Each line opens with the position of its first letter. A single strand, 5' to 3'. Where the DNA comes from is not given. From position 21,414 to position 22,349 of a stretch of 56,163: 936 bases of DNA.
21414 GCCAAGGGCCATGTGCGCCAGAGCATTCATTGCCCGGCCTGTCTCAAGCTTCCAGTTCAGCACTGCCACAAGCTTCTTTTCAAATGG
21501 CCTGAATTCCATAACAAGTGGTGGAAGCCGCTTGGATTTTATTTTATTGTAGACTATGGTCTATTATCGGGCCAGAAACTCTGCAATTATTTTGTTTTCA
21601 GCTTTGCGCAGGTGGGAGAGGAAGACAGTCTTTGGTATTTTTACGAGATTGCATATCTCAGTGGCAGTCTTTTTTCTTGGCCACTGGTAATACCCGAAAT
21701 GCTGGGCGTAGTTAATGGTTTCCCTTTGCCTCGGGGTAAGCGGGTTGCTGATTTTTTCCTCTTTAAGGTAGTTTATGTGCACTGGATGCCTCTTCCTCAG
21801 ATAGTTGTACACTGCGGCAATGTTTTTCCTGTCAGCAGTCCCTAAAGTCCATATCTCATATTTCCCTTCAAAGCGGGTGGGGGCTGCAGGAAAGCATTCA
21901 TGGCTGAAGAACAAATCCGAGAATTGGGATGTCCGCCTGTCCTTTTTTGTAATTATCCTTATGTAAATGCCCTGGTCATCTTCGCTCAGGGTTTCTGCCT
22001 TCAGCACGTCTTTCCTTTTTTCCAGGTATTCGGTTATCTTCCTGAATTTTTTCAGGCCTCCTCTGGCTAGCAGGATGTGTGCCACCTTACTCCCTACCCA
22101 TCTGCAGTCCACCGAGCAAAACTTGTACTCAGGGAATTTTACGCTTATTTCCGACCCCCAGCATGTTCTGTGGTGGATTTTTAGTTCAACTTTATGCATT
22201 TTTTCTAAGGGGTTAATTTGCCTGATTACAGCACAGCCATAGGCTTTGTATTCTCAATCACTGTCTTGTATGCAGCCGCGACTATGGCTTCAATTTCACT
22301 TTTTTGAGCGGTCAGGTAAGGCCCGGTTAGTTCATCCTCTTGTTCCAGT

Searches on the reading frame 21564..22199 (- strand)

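Call 34: search_protein_families(library=pfam, proteins=[window:21564-22199:-], max_evalue=0.01)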
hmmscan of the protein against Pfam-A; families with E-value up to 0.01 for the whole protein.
window:21564-22199:- (211 aa): 1 family
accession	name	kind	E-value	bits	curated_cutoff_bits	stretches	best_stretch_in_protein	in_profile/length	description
PF04967.18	HTH_10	-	1.2e-13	51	23.1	1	154-206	1-53/53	HTH DNA binding domain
